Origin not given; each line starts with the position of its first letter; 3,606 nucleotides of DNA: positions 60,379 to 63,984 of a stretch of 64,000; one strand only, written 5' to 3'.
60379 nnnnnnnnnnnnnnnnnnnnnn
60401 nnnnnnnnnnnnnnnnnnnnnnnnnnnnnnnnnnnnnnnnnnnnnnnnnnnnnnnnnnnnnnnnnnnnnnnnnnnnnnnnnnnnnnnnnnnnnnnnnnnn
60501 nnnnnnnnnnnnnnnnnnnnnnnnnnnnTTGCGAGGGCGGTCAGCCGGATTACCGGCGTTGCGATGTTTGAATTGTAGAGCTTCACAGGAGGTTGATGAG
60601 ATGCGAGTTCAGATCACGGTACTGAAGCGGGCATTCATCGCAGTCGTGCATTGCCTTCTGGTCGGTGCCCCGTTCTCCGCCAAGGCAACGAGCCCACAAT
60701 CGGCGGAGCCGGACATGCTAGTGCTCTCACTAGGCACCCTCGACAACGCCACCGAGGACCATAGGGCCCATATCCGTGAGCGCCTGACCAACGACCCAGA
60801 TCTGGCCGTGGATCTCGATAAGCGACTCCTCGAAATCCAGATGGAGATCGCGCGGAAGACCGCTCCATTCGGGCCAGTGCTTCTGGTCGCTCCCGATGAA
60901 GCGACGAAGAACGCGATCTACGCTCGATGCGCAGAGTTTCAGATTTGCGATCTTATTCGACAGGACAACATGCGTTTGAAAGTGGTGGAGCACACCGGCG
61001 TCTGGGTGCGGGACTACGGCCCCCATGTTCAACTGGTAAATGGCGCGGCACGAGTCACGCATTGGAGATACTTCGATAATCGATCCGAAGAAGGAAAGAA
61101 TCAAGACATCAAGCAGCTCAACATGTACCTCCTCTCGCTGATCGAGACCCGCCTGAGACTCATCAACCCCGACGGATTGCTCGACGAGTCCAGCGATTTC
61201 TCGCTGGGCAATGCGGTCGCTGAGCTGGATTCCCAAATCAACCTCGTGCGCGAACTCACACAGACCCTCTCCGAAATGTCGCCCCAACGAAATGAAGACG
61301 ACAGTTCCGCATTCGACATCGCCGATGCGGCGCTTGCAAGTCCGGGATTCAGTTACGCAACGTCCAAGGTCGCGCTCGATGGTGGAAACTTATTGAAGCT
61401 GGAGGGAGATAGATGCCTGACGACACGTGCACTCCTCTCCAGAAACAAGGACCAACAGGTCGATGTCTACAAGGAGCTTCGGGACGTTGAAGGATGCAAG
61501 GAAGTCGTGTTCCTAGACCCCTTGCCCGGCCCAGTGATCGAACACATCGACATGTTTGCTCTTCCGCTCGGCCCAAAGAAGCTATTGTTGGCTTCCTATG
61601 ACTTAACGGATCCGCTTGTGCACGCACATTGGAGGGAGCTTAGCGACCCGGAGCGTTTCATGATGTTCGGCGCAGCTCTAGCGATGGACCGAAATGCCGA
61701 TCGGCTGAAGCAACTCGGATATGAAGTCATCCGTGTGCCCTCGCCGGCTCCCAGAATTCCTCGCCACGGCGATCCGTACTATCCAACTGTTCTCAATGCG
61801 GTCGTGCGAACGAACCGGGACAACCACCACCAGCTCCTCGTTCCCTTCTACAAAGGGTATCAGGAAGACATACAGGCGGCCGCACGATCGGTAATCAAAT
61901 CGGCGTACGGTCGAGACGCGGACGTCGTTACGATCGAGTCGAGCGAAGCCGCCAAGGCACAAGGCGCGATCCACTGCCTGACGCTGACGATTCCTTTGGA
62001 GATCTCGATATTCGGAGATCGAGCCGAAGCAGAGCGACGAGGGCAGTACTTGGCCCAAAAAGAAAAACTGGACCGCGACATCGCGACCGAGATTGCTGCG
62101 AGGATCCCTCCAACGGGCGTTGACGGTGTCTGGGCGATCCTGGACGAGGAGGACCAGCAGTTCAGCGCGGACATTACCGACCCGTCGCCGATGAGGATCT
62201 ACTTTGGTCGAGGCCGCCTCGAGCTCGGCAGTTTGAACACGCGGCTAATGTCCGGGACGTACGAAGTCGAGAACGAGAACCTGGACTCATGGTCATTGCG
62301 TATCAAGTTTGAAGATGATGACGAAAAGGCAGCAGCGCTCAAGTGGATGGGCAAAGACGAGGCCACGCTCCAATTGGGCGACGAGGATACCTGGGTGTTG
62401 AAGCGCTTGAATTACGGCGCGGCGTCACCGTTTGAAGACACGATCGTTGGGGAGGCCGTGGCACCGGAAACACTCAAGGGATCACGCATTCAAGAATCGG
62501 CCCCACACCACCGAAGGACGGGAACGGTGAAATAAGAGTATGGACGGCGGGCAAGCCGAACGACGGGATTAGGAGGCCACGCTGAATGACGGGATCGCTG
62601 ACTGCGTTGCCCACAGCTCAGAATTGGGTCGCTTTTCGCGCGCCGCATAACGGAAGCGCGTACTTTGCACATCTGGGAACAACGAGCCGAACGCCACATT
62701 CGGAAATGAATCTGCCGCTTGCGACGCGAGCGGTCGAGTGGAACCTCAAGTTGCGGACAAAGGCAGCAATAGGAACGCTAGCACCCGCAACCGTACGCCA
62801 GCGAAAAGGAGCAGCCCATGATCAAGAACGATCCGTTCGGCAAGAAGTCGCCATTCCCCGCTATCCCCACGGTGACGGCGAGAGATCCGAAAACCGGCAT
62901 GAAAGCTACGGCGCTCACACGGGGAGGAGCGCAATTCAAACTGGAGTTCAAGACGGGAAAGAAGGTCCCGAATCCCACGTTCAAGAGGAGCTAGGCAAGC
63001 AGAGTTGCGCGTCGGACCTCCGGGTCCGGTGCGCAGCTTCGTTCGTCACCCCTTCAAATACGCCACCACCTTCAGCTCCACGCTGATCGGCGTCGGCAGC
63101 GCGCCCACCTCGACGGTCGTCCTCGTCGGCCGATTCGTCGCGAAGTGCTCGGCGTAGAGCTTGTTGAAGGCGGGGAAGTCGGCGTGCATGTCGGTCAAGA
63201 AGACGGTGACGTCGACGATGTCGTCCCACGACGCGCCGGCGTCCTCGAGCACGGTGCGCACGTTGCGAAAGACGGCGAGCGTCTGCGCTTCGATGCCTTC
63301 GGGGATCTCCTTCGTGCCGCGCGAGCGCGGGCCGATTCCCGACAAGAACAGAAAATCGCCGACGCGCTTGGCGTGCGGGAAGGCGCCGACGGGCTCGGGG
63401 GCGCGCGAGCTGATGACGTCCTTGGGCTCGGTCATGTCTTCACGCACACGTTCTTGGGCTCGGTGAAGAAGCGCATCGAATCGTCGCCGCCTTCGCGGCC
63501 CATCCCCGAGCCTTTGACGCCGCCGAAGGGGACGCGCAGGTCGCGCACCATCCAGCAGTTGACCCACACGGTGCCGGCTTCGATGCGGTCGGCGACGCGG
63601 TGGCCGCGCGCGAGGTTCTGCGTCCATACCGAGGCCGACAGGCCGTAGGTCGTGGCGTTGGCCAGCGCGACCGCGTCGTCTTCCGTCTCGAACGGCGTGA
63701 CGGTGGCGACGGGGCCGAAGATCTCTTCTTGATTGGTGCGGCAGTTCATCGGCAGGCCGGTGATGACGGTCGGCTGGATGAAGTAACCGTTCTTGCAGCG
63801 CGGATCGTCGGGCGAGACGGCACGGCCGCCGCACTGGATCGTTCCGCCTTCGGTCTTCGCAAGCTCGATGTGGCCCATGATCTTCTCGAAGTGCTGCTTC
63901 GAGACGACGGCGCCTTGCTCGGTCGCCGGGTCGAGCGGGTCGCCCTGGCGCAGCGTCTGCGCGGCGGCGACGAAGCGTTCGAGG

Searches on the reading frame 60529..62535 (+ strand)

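Call 7: search_protein_families(library=pfam, proteins=[window:60529-62535:+], max_evalue=0.1)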
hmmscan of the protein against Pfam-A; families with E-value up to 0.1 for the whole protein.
window:60529-62535:+ (668 aa): 1 family
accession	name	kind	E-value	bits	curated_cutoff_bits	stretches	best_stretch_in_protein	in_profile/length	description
PF04371.20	PAD_porph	-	3.1e-18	66.5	25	2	268-489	115-321/321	Porphyromonas-type peptidyl-arginine deiminase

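Call 8: search_protein_families(library=padloc, proteins=[window:60529-62535:+], max_evalue=0.1)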
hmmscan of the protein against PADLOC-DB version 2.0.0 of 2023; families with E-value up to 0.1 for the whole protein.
window:60529-62535:+ (668 aa): 0 families

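Call 10: search_protein_families(library=ncbifam, proteins=[window:60529-62535:+], max_evalue=0.1)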
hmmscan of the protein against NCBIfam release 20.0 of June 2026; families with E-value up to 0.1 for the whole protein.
window:60529-62535:+ (668 aa): 2 families
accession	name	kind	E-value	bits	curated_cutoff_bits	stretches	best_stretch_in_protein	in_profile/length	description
NF010070.0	PRK13551.1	subfamily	5.7e-05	22.1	483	0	435-489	312-362/365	agmatine deiminase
TIGR03380.1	agmatine_aguA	equivalog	0.00056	19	381.8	0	435-489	306-356/357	agmatine deiminase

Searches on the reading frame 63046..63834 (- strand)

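Call 38: search_protein_families(library=pfam, proteins=[window:63046-63834:-], max_evalue=0.01)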
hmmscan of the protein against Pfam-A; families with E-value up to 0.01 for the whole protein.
window:63046-63834:- (262 aa): 1 family
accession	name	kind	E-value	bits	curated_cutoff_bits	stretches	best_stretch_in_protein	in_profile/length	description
PF01042.26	Ribonuc_L-PSP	-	1.9e-28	99.4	27.3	1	144-259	3-120/121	Endoribonuclease L-PSP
